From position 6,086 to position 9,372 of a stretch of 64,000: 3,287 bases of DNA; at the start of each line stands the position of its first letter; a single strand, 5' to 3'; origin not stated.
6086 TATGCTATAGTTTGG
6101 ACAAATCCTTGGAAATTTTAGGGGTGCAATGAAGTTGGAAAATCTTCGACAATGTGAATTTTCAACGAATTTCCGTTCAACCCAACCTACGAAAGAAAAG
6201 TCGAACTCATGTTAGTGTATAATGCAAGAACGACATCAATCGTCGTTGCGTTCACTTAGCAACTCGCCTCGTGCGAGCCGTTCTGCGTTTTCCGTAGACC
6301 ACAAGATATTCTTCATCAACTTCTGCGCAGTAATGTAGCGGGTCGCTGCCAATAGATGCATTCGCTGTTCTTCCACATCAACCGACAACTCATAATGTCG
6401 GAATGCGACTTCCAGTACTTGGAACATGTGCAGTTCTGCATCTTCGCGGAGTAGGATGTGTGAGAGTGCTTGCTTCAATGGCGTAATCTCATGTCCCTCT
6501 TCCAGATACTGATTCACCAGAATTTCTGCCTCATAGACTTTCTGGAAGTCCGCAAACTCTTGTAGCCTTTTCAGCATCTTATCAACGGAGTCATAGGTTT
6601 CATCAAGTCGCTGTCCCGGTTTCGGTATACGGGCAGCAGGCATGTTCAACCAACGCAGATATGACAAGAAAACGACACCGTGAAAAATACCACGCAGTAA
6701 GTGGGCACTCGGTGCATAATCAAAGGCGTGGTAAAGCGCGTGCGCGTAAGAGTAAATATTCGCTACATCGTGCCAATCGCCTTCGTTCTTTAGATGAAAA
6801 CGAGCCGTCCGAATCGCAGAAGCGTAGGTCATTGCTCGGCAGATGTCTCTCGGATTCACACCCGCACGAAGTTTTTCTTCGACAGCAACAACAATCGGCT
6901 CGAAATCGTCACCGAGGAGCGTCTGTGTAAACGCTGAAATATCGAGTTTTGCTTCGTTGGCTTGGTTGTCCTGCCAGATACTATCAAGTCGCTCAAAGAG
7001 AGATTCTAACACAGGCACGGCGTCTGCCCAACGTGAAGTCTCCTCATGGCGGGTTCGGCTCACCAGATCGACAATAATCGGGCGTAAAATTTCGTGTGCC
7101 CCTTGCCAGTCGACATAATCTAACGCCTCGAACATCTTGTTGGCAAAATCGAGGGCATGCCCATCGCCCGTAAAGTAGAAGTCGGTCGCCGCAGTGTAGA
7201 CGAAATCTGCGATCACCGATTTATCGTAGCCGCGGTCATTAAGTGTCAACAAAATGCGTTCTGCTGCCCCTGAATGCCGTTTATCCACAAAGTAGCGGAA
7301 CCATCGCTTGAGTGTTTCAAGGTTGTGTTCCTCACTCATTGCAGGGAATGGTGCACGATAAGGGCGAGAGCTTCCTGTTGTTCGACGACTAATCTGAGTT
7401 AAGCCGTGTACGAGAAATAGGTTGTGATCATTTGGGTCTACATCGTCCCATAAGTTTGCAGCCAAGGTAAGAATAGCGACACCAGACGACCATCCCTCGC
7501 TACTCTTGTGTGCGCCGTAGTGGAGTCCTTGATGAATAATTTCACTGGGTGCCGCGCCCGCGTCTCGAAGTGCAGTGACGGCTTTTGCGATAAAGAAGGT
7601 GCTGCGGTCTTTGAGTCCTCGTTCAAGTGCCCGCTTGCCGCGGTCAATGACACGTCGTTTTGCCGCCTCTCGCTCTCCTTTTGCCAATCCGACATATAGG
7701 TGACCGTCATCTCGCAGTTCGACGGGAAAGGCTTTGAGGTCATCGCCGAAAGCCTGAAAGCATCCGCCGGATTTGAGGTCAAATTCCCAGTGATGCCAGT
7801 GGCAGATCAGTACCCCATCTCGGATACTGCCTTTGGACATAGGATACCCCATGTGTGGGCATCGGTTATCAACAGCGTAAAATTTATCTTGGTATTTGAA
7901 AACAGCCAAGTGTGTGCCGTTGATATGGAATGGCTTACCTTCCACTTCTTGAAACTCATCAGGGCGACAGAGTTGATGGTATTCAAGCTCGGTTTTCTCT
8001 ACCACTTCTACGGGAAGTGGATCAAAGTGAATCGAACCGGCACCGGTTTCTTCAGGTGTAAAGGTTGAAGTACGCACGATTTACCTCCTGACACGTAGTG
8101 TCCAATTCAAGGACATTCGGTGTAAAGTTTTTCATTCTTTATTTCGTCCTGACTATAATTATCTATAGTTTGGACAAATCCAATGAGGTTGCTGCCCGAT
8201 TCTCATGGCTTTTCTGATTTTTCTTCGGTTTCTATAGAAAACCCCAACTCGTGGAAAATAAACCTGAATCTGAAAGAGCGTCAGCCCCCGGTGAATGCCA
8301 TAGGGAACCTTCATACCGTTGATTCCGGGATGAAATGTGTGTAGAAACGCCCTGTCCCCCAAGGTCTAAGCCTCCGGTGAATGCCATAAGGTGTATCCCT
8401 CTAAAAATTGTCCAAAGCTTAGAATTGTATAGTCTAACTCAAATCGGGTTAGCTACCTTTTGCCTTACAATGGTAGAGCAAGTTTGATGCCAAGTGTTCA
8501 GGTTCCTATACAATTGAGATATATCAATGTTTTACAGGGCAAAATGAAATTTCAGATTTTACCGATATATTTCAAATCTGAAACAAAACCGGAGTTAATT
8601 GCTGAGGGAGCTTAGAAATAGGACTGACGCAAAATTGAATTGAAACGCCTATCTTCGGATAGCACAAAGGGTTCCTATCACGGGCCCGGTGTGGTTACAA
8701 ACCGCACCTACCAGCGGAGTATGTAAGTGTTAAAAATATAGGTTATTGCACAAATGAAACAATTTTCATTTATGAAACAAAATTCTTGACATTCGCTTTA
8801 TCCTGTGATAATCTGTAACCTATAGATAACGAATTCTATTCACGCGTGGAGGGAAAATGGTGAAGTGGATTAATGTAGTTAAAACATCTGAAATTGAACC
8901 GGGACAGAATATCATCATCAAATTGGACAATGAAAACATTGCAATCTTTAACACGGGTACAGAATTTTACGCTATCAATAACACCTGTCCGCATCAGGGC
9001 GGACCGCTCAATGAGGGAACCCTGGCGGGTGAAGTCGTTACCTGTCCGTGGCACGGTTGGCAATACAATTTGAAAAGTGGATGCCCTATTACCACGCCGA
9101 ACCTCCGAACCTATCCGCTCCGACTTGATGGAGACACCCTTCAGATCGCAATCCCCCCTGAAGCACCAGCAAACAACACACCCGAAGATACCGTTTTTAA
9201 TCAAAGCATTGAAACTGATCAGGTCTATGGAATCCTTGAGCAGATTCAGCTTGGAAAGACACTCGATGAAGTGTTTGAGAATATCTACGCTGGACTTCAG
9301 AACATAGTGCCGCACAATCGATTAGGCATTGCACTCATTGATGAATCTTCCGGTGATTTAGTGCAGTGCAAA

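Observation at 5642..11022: Sigma-54 enhancer-binding protein with an N-terminal Rieske [2Fe-2S] sensor domain, divergent from a second Rieske protein and a VOC gene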

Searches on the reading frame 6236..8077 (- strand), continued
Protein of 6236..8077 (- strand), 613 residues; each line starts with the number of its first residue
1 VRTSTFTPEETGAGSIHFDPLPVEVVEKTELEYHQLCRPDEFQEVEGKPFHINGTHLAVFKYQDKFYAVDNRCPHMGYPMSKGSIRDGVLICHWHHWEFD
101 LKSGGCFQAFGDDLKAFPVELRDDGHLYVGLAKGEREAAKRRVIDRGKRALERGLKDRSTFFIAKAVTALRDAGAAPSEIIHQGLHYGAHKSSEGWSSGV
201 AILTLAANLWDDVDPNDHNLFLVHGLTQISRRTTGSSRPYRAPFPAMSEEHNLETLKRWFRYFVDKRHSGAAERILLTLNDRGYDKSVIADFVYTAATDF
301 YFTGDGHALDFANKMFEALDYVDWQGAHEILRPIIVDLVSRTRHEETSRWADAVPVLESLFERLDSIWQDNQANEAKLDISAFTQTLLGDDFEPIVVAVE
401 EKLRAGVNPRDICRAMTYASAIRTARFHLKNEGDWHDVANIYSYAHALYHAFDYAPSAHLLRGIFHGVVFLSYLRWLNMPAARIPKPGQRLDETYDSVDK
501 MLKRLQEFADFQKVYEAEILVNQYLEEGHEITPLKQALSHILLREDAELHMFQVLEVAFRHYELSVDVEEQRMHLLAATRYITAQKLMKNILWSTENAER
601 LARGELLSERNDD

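Call 81: fold_search(model_id=the predicted structure, library=pdb)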
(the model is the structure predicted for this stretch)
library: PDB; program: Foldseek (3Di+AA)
matches with E <= 10: 492; with E <= 0.001: 75
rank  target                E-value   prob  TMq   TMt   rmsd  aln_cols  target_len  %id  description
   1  7buh                  1.4e-05  1.00  0.15  0.79   1.7       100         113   25  Reduced ferredoxin of carbazole 1,9a-dioxygenase (released 2021-04-07)
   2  6llh_F                2.7e-05  1.00  0.16  0.88   1.9       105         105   25  Biphenyl-2,3-diol-soaked resting complex of Oxy and Fd in carbazole 1,9a-dioxygenase (released 2021-01-27)
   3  4nb8_E                3.2e-05  1.00  0.15  0.80   1.6        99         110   25  Oxygenase with Ile262 replaced by Leu and ferredoxin complex of carbazole 1,9a-dioxygenase (released 2014-03-26)
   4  2de5_D                3.2e-05  1.00  0.15  0.85   1.7       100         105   26  Crystal structure of the electron transfer complex between oxygenase and ferredoxin in carbazole 1,9a-dioxygenase (released 2006-12-05)
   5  4nb9_E                3.7e-05  1.00  0.16  0.81   1.8       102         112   24  Oxygenase with Ile262 replaced by Val and ferredoxin complex of carbazole 1,9a-dioxygenase (released 2014-03-26)
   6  4nbb_E                4.2e-05  1.00  0.15  0.77   1.8        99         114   25  Carbazole- and oxygen-bound oxygenase with Ile262 replaced by Val and ferredoxin complex of carbazole 1,9a-dioxygenase (released 2014-03-26)
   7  5bok                  4.6e-05  1.00  0.16  0.89   1.5       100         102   25  Ferredoxin component of 3-nitrotoluene dioxygenase from Diaphorobacter sp. strain DS2 (released 2016-07-27)
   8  1vck                  5.1e-05  1.00  0.15  0.83   1.9       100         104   25  Crystal structure of ferredoxin component of carbazole 1,9a-dioxygenase of Pseudomonas resinovorans strain CA10 (released 2005-03-01)
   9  8jng                  5.3e-05  1.00  0.17  0.66   3.5       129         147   24  Methanesulfonate monooxygenase ferredoxin subunit of PBS-PSII-PSI-LHCs from Porphyridium purpureum. (released 2023-08-02)
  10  4nbe_E                5.6e-05  1.00  0.15  0.80   1.6        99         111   25  Fluorene-bound oxygenase with Phe275 replaced by Trp and ferredoxin complex of carbazole 1,9a-dioxygenase (form2) (released 2014-03-26)
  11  2e4q_C                5.8e-05  1.00  0.15  0.84   1.6       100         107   21  Crystal structure of BphA3 (reduced form) (released 2007-10-16)
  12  2de5_E                5.8e-05  1.00  0.15  0.83   1.7        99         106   26  Crystal structure of the electron transfer complex between oxygenase and ferredoxin in carbazole 1,9a-dioxygenase (released 2006-12-05)
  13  7bui_D                5.8e-05  1.00  0.15  0.87   1.8        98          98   26  Complex of reduced oxygenase and oxidized ferredoxin in carbazole 1,9a- dioxygenase (released 2021-04-07)
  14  4nbc_F                6.5e-05  1.00  0.15  0.87   1.6       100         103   25  Oxygenase with Phe275 replaced by Trp and ferredoxin complex of carbazole 1,9a-dioxygenase (form1) (released 2014-03-26)
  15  1fqt_A                6.8e-05  1.00  0.15  0.82   1.6       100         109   24  CRYSTAL STRUCTURE OF THE RIESKE-TYPE FERREDOXIN ASSOCIATED WITH BIPHENYL DIOXYGENASE (released 2001-01-03)
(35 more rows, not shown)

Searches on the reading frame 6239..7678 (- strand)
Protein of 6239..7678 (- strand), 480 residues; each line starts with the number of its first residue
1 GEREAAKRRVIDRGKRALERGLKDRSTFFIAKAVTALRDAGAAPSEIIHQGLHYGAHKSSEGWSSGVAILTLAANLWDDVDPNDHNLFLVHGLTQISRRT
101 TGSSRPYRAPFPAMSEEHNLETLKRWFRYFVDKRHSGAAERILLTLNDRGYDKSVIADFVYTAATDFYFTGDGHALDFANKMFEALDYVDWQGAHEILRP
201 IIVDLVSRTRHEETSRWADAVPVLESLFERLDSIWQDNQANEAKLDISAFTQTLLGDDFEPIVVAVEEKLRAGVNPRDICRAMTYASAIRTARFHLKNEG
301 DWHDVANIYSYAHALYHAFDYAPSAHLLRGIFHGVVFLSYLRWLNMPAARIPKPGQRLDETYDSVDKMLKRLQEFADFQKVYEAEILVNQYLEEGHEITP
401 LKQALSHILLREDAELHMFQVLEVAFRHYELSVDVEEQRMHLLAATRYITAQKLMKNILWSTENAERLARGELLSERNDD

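Call 53: search_protein_families(library=pfam, proteins=[window:6239-7678:-], max_evalue=10)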
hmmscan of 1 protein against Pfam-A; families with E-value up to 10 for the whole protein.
seq(480 aa): 0 families

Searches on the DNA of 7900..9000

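Call 48: search_rna_families(source=window, start=7900, end=9000, threshold=evalue, max_evalue=1)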
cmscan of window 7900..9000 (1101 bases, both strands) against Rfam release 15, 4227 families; matches with E-value up to 1: 0.
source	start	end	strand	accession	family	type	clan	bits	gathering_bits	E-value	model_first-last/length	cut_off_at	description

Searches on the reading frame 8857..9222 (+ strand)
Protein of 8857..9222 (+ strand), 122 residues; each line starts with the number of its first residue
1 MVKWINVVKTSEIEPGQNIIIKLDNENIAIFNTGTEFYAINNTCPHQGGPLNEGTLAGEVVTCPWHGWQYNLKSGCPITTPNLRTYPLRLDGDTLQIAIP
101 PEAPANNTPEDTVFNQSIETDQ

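Call 19: search_solved_structures(query=window:8857-9222:+, max_evalue=0.01, show_alignments=3)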
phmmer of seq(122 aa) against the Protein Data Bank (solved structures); distinct sequences matched with E-value up to 0.01: 36.
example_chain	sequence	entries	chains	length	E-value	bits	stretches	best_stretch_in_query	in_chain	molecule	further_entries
1vck_A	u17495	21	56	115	1.4e-14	57.3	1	4-85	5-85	ferredoxin component of carbazole | Ferredoxin CarAc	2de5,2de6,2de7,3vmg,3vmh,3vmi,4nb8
2qpz_A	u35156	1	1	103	1.4e-13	54.1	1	2-93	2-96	Naphthalene 1,2-dioxygenase system ferredoxin subunit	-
5bok_A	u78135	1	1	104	7.7e-13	51.7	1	3-93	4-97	Ferredoxin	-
6icp_A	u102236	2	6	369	3.1e-11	46.5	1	19-79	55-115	Methylxanthine N1-demethylase NdmA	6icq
6ick_A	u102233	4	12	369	3.1e-11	46.5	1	19-79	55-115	Methylxanthine N1-demethylase NdmA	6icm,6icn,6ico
2e4p_A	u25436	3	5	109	3.6e-11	46.3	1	9-95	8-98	Biphenyl dioxygenase ferredoxin subunit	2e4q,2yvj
4emj_B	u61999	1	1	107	9.7e-10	41.7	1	3-98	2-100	Toluene 1,2-dioxygenase system ferredoxin subunit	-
3dqy_A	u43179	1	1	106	1.4e-09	41.1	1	4-98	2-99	Toluene 1,2-dioxygenase system ferredoxin subunit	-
3gce_A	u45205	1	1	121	1.1e-08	38.3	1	6-103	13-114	Ferredoxin component of carbazole 1,9a-dioxygenase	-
2i7f_A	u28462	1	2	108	1.8e-08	37.6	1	9-102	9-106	Ferredoxin component of dioxygenase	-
6wnc_A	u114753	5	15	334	8.4e-08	35.4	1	4-76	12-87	SxtDIOX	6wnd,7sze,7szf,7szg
6y9c_A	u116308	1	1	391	9.5e-08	35.2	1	3-75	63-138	Carnitine monooxygenase oxygenase subunit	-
7fhr_A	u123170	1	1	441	1e-07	35.1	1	3-77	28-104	Putative Phthalate 4,5-dioxygenase, subunit alpha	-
6y8j_A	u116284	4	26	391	1.1e-07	35.1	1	3-75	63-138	Carnitine monooxygenase oxygenase subunit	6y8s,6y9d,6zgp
6wn3_A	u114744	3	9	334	1.6e-07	34.5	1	8-76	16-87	SxtT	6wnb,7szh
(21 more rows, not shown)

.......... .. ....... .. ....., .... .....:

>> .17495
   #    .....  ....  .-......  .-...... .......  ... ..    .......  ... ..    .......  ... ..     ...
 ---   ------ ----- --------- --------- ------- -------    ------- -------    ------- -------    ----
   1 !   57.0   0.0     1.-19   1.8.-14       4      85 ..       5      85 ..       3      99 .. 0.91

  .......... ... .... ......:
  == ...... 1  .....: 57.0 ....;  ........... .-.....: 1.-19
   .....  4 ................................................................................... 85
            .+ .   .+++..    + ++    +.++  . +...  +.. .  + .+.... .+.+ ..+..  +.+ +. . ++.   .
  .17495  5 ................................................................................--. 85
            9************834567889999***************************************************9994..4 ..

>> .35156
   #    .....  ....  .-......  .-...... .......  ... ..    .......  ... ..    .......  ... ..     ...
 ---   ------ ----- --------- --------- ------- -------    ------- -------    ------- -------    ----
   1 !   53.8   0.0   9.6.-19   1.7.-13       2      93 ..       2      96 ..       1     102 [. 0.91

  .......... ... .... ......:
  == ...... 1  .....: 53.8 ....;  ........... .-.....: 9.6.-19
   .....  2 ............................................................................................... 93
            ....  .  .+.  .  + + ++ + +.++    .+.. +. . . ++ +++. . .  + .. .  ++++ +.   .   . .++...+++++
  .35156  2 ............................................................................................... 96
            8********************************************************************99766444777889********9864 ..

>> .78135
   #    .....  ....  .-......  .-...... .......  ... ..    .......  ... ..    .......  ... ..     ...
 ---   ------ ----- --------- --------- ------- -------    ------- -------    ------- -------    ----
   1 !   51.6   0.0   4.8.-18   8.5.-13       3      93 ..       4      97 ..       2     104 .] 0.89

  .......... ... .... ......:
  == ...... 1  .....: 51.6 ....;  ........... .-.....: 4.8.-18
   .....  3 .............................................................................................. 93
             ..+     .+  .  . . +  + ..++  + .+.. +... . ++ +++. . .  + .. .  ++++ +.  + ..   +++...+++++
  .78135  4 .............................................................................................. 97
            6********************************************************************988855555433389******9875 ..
